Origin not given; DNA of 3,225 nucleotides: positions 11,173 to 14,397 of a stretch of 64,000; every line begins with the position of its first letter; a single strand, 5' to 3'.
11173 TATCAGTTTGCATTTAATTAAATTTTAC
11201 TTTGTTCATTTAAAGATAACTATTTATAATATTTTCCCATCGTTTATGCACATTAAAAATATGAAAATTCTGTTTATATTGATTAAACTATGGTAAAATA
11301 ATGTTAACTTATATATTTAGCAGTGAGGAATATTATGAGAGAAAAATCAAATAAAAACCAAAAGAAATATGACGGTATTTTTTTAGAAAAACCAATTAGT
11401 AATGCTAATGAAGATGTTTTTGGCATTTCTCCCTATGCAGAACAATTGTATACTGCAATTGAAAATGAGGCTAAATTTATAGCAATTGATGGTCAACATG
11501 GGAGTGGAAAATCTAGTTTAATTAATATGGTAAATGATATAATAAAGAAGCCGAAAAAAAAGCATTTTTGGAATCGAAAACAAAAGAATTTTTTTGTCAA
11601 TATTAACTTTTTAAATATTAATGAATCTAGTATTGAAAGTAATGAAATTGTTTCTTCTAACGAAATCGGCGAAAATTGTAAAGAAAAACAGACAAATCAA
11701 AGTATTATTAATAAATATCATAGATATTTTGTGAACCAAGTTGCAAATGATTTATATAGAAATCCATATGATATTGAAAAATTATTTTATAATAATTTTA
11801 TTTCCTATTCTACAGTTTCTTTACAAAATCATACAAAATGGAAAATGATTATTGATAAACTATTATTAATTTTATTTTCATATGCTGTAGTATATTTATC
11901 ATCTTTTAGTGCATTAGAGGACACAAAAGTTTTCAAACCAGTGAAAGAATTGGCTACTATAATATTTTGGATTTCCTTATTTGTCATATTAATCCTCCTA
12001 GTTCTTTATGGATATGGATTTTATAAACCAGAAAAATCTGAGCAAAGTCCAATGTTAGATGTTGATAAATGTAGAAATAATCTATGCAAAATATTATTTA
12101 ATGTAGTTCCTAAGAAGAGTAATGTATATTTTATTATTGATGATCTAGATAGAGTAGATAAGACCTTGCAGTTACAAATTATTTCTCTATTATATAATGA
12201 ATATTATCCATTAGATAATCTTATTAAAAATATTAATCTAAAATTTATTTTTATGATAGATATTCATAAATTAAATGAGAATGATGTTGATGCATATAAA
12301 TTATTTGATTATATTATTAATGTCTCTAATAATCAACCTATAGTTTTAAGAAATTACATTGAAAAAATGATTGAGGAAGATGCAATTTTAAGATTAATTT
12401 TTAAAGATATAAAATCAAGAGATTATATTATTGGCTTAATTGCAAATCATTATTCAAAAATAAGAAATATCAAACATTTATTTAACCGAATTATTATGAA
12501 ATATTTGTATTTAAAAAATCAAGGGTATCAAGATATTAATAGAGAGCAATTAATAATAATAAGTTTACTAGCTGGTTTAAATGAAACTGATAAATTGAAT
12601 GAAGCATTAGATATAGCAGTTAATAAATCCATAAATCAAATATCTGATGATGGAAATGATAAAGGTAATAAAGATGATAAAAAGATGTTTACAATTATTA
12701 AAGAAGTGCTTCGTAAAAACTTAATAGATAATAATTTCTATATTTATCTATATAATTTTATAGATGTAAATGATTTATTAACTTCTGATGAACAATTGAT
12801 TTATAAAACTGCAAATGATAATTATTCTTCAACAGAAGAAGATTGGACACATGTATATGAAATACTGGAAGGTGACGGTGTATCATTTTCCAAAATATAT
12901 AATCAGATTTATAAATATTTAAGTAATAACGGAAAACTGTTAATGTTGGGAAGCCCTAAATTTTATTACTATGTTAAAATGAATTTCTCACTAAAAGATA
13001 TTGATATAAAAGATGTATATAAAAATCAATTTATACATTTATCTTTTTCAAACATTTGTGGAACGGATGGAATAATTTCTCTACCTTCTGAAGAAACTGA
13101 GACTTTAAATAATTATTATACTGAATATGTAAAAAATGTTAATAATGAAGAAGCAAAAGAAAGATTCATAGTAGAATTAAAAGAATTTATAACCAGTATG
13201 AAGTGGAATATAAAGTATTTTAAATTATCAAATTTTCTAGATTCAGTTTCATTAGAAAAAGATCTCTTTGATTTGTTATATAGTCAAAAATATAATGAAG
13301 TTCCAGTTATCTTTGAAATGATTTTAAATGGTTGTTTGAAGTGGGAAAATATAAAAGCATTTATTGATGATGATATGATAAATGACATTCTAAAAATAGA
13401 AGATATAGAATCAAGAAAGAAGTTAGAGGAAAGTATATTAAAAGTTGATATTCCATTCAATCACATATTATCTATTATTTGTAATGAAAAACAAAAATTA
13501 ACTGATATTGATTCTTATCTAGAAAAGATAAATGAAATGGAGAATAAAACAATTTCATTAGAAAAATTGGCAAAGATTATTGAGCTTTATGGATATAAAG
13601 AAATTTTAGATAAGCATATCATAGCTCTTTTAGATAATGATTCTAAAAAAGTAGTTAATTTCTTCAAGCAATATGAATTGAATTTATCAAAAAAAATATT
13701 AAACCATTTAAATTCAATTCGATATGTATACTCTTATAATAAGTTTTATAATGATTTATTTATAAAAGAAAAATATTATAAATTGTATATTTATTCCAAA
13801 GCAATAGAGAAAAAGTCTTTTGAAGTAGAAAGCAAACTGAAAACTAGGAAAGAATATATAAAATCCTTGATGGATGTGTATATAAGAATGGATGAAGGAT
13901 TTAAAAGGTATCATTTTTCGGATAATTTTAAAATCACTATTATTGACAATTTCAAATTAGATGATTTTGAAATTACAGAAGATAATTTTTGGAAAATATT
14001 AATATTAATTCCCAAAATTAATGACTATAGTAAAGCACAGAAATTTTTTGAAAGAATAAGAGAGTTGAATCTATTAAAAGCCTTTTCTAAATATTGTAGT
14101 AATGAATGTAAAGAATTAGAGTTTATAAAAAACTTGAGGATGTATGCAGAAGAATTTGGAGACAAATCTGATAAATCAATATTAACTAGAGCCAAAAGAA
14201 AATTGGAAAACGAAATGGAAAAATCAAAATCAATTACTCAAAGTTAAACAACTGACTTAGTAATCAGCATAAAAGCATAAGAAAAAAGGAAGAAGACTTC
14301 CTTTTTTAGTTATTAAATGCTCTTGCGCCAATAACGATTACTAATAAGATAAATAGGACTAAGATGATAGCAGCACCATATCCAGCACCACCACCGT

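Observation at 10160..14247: Membrane-embedded KAP NTPase plus 2-TM partner embedded in the toxin island: candidate defence module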

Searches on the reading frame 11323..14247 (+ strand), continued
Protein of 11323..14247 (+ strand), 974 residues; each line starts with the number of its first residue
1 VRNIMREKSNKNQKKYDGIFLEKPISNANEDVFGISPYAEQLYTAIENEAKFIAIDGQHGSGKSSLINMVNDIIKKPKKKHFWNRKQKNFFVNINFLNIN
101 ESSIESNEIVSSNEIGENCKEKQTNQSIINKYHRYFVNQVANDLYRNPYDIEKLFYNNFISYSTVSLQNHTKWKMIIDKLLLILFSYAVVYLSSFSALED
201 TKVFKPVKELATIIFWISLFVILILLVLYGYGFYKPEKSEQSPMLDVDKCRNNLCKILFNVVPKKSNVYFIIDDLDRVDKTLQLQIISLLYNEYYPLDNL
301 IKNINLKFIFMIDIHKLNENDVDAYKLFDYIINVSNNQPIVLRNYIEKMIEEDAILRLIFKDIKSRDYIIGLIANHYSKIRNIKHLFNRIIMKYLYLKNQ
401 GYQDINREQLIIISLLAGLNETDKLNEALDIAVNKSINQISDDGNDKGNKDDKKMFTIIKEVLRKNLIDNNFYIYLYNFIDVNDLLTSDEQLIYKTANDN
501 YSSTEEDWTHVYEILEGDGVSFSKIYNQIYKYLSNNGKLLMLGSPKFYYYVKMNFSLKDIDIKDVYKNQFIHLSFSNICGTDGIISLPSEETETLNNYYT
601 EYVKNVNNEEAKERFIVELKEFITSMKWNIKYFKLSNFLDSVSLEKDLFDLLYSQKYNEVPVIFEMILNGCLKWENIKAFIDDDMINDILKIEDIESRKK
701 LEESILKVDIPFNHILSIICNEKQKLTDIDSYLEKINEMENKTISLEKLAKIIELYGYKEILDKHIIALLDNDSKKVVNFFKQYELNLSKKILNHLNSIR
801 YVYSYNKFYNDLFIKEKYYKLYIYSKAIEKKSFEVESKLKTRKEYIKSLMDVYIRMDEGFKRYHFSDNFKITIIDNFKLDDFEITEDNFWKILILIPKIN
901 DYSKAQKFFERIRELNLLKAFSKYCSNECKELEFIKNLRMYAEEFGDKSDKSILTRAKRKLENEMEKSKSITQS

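Call 61: search_protein_families(library=pfam, proteins=[P0017, P0025, P0063, P0059, P0001, P0064], max_evalue=0.001)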
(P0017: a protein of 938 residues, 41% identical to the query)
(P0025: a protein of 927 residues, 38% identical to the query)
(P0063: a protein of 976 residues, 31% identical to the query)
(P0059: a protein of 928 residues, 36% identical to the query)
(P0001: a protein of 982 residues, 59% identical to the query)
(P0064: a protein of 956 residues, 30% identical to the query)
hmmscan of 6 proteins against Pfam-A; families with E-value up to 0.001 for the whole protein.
P0017 (938 aa): 2 families
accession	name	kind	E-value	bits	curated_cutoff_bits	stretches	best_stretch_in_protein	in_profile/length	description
PF07693.20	KAP_NTPase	-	7.8e-07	29.1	20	1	41-367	22-285/293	KAP family P-loop domain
PF13191.12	AAA_16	-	1.6e-05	25.9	32.6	1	30-264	11-154/167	AAA ATPase domain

P0025 (927 aa): 4 families
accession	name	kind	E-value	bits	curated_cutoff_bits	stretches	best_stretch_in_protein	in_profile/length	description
PF07693.20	KAP_NTPase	-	9e-09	35.4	20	1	34-364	18-292/293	KAP family P-loop domain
PF24883.2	NPHP3_N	-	3.3e-06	27.8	24.8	0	35-141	21-124/164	Nephrocystin 3, N-terminal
PF13401.12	AAA_22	-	3.7e-06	27.7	27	0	35-75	4-44/130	AAA domain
PF13191.12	AAA_16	-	2.3e-05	25.4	32.6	1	28-252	12-154/167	AAA ATPase domain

P0063 (976 aa): 4 families
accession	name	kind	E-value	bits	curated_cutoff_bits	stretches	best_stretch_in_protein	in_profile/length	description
PF07693.20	KAP_NTPase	-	2.5e-09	37.3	20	1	250-411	143-287/293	KAP family P-loop domain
PF13401.12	AAA_22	-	5.8e-06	27.1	27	0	50-82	3-33/130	AAA domain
PF13191.12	AAA_16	-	7.4e-05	23.7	32.6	0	45-94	16-62/167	AAA ATPase domain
PF07728.20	AAA_5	-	0.00095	19.6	22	0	235-289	43-97/139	AAA domain (dynein-related subfamily)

P0059 (928 aa): 3 families
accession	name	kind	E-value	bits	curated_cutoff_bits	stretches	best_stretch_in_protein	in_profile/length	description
PF07693.20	KAP_NTPase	-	1.8e-11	44.3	20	1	26-373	6-292/293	KAP family P-loop domain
PF13401.12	AAA_22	-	4.8e-07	30.6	27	0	38-67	3-32/130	AAA domain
PF13191.12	AAA_16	-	0.00023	22.1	32.6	1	39-254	23-150/167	AAA ATPase domain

P0001 (982 aa): 2 families
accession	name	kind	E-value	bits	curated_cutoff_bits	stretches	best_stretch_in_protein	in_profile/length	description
PF07693.20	KAP_NTPase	-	8.5e-05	22.4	20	1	32-410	2-284/293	KAP family P-loop domain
PF13401.12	AAA_22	-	0.0006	20.6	27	0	44-146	3-93/130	AAA domain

P0064 (956 aa): 2 families
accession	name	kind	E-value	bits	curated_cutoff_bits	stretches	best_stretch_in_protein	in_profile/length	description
PF20693.3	YobI-ATPase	-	9.1e-09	35.7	27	1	34-203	1-161/363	YobI-like P-loop NTPase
PF07693.20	KAP_NTPase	-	1.7e-07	31.2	20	0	33-73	7-47/293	KAP family P-loop domain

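Call 66: find_encoding_contigs(protein=P0009, flank=7000, max_places=1)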
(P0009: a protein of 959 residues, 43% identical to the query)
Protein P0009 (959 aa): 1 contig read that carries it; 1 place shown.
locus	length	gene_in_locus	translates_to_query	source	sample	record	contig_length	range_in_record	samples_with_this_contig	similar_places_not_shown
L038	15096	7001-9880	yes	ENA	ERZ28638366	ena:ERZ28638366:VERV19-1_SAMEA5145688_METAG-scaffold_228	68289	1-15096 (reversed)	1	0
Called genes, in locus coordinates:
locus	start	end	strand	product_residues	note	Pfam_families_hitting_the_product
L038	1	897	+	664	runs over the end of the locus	PF17191:RecG_wedge, PF04851:ResIII, PF00270:DEAD, PF22590:Cas3-like_C_2 (faint), PF00271:Helicase_C, PF19833:RecG_dom3_C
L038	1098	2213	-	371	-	PF00589:Phage_integrase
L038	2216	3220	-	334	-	PF03796:DnaB_C (faint), PF13481:AAA_25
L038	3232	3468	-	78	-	-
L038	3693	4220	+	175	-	PF01381:HTH_3, PF12844:HTH_19, PF13443:HTH_26 (weak)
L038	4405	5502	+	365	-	PF00145:DNA_methylase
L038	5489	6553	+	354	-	PF09561:RE_HpaII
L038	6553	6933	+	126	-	PF04266:ASCH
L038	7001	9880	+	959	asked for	-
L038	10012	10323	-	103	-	-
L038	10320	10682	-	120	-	PF14198:TnpV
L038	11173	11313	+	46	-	-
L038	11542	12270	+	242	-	-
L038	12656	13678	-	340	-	PF08378:NERD, PF01396:Zn_ribbon_Top1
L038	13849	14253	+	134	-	-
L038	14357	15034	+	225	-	PF06541:ABC_trans_CmpB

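Call 67: find_encoding_contigs(protein=P0042, flank=7000, max_places=1)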
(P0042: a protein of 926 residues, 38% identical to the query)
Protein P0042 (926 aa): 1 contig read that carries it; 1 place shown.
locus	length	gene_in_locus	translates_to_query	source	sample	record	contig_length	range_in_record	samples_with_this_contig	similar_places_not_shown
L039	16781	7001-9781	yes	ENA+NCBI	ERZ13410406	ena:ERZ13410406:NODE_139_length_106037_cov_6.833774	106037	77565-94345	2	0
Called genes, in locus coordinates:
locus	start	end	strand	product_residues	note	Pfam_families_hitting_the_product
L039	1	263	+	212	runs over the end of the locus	PF02390:Methyltransf_4, PF13847:Methyltransf_31 (weak), PF13649:Methyltransf_25 (weak)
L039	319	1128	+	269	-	-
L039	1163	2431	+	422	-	PF01018:GTP1_OBG, PF02421:FeoB_N, PF01926:MMR_HSR1, PF09269:DUF1967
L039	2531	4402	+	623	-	PF14903:WG_beta_rep (weak)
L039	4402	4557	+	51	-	-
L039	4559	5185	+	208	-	PF04203:Sortase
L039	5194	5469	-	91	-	PF02643:DUF192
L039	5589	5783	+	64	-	-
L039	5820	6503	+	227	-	PF00625:Guanylate_kin, PF13238:AAA_18 (weak), PF02223:Thymidylate_kin (faint)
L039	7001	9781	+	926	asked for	PF07693:KAP_NTPase (weak)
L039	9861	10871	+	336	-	PF13310:Virulence_RhuM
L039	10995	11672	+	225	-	PF00072:Response_reg, PF00486:Trans_reg_C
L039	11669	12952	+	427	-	PF00512:HisKA, PF02518:HATPase_c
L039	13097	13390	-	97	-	-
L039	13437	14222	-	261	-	PF04542:Sigma70_r2, PF04539:Sigma70_r3 (faint), PF01381:HTH_3 (faint), PF08281:Sigma70_r4_2 (weak), PF04545:Sigma70_r4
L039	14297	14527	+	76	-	PF05239:PRC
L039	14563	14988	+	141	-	PF18936:DUF5684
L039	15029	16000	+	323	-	PF02517:Rce1-like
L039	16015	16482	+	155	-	PF01252:Peptidase_A8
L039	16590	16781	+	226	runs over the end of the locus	-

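Call 68: find_encoding_contigs(protein=P0014, flank=7000, max_places=1)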
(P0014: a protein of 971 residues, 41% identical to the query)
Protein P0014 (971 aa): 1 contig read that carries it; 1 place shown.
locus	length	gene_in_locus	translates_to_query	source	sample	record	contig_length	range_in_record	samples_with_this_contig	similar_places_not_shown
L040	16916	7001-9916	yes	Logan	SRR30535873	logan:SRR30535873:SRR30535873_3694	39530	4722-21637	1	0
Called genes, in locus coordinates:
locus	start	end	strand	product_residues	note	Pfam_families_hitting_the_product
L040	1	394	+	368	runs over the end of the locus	PF20731:RE_NgoFVII_C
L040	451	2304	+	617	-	PF03235:GmrSD_N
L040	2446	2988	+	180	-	-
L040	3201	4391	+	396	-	PF14082:SduA_C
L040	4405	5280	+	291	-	-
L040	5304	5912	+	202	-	-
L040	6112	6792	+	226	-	-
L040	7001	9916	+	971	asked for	PF07693:KAP_NTPase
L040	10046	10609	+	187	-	PF13671:AAA_33 (faint)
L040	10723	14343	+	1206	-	PF00395:SLH, PF07523:Big_3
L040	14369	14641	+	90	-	-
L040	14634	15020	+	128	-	-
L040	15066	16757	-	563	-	-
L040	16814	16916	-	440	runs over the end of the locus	-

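Call 69: find_encoding_contigs(protein=P0059, flank=7000, max_places=1)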
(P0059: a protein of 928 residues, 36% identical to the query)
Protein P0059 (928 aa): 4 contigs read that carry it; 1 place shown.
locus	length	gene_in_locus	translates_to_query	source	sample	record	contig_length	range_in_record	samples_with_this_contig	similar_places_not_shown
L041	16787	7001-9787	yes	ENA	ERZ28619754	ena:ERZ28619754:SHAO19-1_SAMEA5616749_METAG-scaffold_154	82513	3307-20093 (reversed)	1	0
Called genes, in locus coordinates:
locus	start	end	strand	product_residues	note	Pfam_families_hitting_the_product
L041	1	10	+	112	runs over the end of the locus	-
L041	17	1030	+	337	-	PF04055:Radical_SAM, PF13186:SPASM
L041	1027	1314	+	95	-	-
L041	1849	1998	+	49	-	-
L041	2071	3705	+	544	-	PF00239:Resolvase, PF07508:Recombinase, PF13408:Zn_ribbon_recom, PF14287:DUF4368 (weak)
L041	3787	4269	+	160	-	PF01520:Amidase_3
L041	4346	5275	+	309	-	PF07751:Abi_2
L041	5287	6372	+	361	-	PF00089:Trypsin, PF13365:Trypsin_2, PF13180:PDZ_2, PF00595:PDZ, PF17820:PDZ_6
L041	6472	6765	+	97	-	PF01520:Amidase_3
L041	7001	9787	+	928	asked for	PF07693:KAP_NTPase, PF13401:AAA_22 (faint)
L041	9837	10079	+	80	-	-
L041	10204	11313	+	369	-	-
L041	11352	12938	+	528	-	PF04851:ResIII (faint), PF13245:AAA_19, PF13604:AAA_30, PF27713:UCP018868 (weak), PF01443:Viral_helicase1, PF09848:SLFN-g3_helicase (weak), PF01443:Viral_helicase1 (weak), PF13538:UvrD_C_2, +2 more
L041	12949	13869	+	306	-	PF00149:Metallophos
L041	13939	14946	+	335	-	PF07751:Abi_2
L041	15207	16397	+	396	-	PF07804:HipA_C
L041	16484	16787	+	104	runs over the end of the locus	PF12643:MazG-like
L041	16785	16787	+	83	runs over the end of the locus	-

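Call 80: find_encoding_contigs(protein=P0001, flank=5000, max_places=2)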
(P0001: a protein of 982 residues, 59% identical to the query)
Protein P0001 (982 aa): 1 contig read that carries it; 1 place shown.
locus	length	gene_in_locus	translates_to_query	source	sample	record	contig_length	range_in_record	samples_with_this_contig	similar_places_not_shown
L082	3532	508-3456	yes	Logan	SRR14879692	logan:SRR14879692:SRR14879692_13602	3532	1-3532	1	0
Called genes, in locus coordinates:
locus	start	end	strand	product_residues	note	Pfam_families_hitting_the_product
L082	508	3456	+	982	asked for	PF07693:KAP_NTPase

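Call 88: find_related_loci(query=A1, collection=viral_contigs, flank=8000)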
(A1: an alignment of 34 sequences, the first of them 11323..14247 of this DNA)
Query A1 (974 aa) in viral_contigs; peptide patterns used: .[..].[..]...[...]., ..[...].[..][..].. (x = any residue, [..] = any of these).
143 stretches matched a pattern, but none encodes a relative of the query by tblastn (E <= 1e-3).

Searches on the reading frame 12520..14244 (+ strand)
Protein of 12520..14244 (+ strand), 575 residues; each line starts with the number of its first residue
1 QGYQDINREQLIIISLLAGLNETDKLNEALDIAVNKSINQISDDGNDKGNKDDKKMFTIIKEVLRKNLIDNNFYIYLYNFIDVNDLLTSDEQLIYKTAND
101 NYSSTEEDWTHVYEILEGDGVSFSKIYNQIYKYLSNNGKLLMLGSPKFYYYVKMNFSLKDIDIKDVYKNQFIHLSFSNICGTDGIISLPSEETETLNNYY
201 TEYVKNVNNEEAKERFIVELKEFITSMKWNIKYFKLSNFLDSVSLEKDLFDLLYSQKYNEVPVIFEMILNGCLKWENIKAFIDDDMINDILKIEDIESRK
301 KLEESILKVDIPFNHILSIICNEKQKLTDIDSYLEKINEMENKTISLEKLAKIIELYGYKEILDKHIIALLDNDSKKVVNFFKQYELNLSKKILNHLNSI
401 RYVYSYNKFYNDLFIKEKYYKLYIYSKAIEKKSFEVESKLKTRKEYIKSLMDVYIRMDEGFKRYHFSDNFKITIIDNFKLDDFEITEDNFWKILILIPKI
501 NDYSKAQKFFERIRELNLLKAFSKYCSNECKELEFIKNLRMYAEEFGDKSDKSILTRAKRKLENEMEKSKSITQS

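Call 59: search_protein_representatives(protein=window:12520-14244:+)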
Query: 575 residues. Proteins with E-value up to 0.001 (for the whole library): 25; up to 1e-10: 18; up to 1e-30: 13. The best 25 are listed.
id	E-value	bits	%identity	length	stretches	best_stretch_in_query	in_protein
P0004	4.6e-115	401.8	41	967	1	2-565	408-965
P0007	6.8e-92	325.4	38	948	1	3-564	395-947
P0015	1.2e-71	258.6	35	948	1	6-546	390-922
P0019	1.5e-71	258.3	37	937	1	3-546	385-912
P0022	4.0e-64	233.7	34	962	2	6-557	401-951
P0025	7.2e-61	223.0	32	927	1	4-564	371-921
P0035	1.1e-54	202.6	32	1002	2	5-543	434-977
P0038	1.1e-53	199.3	33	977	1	9-567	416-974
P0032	3.4e-49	184.4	29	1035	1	5-543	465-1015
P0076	1.0e-42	163.1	33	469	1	107-564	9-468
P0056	5.2e-42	160.8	31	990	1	46-563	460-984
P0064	2.6e-40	155.1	27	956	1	58-546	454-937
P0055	2.6e-39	151.8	27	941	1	4-535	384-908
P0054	4.8e-28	114.7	28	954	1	58-564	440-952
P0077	1.0e-26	110.3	33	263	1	319-568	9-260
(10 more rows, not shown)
